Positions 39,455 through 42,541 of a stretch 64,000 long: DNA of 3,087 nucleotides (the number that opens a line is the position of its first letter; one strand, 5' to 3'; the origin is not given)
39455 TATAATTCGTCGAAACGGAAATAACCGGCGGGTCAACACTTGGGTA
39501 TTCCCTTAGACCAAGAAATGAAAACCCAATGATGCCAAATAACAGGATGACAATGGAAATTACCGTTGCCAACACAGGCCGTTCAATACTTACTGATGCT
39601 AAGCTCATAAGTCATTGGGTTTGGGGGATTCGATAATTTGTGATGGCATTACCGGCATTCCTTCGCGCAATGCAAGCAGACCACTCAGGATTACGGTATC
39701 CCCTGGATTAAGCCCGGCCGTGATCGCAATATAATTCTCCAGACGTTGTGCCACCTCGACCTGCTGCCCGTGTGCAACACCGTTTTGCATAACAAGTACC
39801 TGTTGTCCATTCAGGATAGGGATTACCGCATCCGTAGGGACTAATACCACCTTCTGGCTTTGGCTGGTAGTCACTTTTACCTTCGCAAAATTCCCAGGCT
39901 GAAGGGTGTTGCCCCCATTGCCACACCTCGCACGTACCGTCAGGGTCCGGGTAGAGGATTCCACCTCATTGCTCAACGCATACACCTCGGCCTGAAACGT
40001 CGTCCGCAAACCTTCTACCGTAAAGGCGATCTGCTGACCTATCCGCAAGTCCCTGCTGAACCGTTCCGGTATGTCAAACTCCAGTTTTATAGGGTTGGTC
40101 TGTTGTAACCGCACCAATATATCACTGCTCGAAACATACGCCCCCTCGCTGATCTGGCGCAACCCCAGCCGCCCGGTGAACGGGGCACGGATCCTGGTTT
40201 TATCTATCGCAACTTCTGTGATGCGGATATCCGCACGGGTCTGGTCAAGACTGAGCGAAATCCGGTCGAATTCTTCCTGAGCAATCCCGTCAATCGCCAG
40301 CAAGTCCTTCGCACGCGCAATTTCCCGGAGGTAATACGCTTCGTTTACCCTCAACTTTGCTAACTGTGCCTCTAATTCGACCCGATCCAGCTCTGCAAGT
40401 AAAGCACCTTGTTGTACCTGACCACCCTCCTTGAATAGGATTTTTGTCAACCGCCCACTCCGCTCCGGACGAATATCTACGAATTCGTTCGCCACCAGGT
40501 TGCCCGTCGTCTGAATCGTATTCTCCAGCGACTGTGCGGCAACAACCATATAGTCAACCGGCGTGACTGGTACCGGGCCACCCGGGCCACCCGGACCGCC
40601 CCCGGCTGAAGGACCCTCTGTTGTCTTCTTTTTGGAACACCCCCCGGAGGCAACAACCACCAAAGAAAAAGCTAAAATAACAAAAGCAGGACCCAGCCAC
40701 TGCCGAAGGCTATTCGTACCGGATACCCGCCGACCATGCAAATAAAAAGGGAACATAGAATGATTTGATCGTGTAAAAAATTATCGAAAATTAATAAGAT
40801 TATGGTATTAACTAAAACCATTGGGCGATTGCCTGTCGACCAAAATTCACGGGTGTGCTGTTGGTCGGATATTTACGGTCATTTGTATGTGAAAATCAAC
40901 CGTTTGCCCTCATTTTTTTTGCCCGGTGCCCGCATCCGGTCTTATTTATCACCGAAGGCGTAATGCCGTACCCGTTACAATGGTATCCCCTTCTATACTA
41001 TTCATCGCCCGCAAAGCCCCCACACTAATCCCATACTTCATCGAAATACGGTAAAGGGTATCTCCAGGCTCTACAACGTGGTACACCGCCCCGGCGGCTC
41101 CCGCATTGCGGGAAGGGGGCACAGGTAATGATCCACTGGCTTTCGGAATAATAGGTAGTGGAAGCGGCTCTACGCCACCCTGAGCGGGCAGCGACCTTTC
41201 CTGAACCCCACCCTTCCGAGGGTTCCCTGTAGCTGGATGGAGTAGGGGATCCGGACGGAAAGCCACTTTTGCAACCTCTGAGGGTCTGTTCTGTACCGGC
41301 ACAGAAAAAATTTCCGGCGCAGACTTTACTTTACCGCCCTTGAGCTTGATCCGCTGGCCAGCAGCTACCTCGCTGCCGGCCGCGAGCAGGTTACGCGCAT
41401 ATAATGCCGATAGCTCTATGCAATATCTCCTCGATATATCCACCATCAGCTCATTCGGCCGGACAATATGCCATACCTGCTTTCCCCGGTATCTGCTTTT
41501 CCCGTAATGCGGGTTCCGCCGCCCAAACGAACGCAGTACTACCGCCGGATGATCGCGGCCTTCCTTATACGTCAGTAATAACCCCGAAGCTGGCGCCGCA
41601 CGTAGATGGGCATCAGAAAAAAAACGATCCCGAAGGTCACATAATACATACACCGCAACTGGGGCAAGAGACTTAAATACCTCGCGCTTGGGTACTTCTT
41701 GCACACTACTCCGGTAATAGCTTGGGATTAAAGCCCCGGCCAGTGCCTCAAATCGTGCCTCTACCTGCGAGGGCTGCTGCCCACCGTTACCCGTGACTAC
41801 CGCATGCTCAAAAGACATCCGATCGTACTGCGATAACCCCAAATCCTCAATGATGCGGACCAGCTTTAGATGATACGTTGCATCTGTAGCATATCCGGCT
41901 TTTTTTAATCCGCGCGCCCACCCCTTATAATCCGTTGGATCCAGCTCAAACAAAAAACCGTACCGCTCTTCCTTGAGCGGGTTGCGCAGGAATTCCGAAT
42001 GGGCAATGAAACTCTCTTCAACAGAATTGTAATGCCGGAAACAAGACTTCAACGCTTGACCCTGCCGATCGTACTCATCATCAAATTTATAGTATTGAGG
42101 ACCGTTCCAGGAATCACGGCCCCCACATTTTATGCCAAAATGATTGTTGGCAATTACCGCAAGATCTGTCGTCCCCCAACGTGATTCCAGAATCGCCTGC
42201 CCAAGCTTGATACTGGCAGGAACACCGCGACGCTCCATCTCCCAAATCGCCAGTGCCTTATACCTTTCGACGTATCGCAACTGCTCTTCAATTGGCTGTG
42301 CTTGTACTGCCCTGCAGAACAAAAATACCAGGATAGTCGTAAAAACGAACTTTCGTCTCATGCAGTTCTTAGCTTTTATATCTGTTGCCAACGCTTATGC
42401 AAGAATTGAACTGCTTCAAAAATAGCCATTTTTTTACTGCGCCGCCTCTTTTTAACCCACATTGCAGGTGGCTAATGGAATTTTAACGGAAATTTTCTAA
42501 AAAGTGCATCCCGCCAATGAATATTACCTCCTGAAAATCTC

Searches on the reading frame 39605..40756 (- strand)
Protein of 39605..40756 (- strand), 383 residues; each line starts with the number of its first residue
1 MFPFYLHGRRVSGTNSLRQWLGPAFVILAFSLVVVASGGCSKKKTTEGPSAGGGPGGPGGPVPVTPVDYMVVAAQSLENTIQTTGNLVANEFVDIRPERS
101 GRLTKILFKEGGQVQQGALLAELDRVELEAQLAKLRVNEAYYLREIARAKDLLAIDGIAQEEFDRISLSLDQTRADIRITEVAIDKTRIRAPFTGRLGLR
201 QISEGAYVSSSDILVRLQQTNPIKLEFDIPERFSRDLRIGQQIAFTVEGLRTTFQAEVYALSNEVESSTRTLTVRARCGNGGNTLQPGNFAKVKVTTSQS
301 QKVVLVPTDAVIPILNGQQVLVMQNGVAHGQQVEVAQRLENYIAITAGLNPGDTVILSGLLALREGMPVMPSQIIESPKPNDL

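Call 54: search_protein_families(library=pfam, proteins=[window:39605-40756:-], max_evalue=0.00001)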
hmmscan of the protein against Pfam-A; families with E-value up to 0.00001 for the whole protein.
window:39605-40756:- (383 aa): 2 families
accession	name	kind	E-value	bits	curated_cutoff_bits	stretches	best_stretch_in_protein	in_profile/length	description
PF16576.10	HlyD_D23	-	1.2e-22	80.8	30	1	77-291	2-214/214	Barrel-sandwich domain of CusB or HlyD membrane-fusion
PF13437.12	HlyD_3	-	4.4e-14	53.5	22.2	1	189-288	2-106/106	HlyD family secretion protein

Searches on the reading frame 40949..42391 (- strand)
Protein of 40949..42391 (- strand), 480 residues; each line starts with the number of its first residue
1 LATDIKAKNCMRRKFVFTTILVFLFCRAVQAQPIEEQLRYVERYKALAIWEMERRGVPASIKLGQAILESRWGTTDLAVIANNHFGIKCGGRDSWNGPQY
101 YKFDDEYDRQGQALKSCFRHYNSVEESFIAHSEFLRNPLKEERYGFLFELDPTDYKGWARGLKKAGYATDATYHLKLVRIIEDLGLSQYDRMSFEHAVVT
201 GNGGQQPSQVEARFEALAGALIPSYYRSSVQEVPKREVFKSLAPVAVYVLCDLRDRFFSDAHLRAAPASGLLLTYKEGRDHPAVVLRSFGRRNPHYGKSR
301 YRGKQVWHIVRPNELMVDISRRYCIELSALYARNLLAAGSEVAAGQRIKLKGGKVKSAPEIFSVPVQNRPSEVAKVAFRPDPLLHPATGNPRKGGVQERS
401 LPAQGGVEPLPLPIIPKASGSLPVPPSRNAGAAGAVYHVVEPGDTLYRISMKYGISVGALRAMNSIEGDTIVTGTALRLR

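Call 54: search_protein_families(library=pfam, proteins=[window:40949-42391:-], max_evalue=0.00001)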
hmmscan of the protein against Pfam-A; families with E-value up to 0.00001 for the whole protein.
window:40949-42391:- (480 aa): 2 families
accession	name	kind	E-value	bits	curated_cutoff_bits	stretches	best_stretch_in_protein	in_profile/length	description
PF01832.25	Glucosaminidase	-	2.1e-32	112.8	30.2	1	47-185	3-122/123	Mannosyl-glycoprotein endo-beta-N-acetylglucosaminidase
PF01476.26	LysM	-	2.8e-15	56.4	20.9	1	438-479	1-42/43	LysM domain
